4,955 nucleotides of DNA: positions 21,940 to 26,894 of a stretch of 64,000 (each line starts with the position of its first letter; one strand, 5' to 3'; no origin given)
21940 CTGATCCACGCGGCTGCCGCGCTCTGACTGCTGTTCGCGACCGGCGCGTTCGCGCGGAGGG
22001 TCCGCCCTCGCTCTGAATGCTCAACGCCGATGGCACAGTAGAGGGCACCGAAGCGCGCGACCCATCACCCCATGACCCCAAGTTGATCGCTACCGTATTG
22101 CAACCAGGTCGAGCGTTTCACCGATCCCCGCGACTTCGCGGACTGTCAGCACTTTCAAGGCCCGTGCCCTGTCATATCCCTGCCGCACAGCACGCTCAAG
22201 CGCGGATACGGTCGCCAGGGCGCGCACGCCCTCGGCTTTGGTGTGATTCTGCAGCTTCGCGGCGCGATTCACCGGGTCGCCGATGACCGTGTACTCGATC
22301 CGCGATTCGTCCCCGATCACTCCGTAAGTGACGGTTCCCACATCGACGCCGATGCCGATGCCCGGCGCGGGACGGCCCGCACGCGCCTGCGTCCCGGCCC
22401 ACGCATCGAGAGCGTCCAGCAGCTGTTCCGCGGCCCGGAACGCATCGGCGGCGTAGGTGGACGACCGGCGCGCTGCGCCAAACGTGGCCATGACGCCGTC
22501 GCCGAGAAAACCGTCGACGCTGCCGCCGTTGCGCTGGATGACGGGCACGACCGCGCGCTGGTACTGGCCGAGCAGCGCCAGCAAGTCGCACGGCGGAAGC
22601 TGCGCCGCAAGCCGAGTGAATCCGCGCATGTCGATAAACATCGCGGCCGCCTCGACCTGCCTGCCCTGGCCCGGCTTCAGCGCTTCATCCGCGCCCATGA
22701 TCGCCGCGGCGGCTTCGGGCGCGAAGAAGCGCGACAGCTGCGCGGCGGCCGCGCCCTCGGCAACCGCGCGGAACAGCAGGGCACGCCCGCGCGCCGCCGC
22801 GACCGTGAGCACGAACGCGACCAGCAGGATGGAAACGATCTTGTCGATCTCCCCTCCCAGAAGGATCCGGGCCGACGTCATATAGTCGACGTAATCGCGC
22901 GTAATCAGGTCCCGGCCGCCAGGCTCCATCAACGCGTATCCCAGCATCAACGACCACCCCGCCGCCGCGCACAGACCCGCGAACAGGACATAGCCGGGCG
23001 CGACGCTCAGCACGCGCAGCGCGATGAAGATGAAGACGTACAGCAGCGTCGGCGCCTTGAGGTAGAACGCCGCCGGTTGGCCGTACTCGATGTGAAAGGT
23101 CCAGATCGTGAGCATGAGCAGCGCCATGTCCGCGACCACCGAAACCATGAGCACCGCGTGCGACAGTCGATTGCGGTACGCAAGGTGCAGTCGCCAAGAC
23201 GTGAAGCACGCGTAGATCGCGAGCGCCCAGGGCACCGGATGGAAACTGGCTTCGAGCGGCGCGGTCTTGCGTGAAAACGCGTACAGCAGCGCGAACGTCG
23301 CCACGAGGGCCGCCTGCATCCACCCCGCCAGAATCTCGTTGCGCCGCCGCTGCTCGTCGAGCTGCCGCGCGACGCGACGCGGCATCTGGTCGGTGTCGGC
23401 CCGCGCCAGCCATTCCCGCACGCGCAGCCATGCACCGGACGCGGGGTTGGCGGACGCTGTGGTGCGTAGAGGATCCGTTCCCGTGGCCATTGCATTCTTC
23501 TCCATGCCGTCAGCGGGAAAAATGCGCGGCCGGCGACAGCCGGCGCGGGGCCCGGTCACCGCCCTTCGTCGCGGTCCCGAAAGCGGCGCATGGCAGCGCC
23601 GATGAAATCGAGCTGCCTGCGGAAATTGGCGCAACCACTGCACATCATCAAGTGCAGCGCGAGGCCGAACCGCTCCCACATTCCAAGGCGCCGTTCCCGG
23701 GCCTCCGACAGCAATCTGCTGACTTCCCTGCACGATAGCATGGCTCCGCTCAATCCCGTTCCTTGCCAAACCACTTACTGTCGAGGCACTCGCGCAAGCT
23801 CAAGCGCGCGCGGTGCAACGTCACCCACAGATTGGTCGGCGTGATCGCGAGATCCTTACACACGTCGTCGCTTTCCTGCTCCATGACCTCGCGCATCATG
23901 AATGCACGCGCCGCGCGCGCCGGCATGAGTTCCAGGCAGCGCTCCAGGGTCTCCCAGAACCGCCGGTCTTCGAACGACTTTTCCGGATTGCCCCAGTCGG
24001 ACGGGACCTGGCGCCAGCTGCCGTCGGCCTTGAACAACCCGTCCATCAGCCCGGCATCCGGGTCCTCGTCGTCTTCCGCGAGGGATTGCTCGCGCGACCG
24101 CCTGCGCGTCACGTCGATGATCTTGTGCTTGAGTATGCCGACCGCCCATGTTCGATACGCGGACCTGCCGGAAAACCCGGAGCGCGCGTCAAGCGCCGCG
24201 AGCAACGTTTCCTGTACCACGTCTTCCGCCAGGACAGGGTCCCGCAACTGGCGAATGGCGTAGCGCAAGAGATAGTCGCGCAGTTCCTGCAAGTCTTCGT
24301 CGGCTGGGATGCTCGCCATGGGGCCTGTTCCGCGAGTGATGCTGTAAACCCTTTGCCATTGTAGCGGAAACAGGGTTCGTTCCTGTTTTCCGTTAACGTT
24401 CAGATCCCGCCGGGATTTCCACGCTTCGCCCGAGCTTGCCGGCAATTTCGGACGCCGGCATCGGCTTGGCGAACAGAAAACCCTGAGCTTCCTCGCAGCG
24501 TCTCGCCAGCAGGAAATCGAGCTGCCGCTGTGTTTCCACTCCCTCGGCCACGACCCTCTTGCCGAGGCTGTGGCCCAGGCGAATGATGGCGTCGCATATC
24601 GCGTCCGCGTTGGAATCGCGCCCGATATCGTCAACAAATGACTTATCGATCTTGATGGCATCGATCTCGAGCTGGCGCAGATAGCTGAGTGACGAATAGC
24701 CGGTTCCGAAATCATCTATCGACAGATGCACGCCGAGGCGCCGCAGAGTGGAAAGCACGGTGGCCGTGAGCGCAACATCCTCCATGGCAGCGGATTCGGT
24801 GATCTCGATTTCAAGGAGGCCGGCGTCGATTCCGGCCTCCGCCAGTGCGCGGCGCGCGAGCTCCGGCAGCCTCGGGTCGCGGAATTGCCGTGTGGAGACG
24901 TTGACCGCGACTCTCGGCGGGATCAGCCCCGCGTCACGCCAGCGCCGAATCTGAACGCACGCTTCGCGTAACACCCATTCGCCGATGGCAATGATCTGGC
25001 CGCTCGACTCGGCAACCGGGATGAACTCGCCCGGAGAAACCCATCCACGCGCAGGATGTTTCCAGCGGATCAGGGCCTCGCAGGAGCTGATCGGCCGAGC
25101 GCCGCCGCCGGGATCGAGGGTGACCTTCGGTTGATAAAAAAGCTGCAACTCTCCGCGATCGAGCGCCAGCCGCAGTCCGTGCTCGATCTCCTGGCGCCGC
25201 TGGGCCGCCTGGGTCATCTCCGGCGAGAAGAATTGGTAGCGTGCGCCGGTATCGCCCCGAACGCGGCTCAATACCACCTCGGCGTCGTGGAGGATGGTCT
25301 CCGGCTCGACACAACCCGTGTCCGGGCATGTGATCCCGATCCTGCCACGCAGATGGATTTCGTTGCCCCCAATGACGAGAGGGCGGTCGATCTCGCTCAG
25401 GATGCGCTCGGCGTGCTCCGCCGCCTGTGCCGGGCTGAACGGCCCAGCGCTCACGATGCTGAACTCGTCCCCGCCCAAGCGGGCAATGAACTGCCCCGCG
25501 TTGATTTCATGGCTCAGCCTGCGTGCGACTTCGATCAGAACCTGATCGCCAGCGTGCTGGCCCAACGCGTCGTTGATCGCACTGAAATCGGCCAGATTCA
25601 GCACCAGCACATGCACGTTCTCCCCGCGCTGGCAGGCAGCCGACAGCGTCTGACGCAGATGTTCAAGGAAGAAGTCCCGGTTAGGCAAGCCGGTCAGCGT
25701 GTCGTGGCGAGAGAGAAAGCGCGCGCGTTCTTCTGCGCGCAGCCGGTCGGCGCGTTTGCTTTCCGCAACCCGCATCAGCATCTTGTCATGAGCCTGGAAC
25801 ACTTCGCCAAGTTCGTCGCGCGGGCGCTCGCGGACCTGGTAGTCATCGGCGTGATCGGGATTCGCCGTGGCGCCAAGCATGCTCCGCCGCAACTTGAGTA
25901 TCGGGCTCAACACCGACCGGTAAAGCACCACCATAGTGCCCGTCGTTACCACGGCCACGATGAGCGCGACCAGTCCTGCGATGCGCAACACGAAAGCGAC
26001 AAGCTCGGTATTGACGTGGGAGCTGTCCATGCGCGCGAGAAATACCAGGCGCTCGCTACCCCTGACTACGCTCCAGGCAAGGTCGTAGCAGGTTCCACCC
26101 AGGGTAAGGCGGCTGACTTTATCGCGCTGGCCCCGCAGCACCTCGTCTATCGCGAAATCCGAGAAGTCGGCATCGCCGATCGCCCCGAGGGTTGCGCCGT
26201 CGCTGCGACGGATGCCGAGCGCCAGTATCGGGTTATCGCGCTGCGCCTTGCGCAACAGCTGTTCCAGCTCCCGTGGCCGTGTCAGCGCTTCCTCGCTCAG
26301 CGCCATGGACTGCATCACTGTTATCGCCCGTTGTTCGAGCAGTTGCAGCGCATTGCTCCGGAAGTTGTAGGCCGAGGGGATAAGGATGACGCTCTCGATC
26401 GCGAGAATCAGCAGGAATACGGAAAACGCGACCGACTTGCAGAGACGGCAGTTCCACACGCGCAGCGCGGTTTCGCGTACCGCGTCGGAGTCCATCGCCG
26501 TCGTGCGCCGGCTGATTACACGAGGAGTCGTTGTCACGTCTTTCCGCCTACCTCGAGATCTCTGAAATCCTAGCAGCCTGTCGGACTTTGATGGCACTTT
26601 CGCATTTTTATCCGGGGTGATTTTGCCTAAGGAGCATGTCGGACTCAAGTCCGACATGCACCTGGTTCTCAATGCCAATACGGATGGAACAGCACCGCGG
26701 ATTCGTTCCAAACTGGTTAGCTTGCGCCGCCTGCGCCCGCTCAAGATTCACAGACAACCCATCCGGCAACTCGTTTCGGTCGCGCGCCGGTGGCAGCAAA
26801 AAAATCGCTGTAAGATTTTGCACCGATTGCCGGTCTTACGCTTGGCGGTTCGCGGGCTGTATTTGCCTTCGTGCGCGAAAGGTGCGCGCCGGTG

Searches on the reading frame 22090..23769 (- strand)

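Call 9: search_protein_families(library=pfam, proteins=[window:22090-23769:-], max_evalue=0.001)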
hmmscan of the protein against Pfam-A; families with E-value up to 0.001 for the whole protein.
window:22090-23769:- (559 aa): 1 family
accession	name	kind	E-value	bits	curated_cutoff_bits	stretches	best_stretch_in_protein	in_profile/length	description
PF00211.25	Guanylate_cyc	-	3.7e-11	43.4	21.9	1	374-523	9-153/183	Adenylate and Guanylate cyclase catalytic domain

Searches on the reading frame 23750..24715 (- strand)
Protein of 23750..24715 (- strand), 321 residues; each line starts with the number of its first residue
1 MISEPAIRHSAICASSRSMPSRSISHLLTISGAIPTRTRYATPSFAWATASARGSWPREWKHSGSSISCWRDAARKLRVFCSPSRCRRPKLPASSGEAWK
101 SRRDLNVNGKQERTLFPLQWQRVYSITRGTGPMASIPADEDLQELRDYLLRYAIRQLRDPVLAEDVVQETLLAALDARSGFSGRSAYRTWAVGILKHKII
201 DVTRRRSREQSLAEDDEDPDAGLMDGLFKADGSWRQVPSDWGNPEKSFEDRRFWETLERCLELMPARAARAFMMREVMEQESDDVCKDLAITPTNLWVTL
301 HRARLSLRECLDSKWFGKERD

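Call 9: search_protein_families(library=pfam, proteins=[window:23750-24715:-], max_evalue=0.001)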
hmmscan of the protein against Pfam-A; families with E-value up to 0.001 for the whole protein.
window:23750-24715:- (321 aa): 2 families
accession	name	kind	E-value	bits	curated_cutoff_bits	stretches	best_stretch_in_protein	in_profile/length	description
PF04542.20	Sigma70_r2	-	7.7e-13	48.5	24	1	144-208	4-70/71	Sigma-70 region 2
PF08281.18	Sigma70_r4_2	-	1e-07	31.9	25.7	1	256-307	3-54/54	Sigma-70, region 4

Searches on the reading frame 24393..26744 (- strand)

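Call 9: search_protein_families(library=pfam, proteins=[window:24393-26744:-], max_evalue=0.001)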
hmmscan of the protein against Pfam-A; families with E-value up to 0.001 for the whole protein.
window:24393-26744:- (783 aa): 2 families
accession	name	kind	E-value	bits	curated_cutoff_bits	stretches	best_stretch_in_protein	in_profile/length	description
PF00563.25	EAL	-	3.5e-68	229.9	31.3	1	524-761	4-236/236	EAL domain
PF00990.26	GGDEF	-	2.4e-33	115.6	23.8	1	346-495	2-154/161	Diguanylate cyclase, GGDEF domain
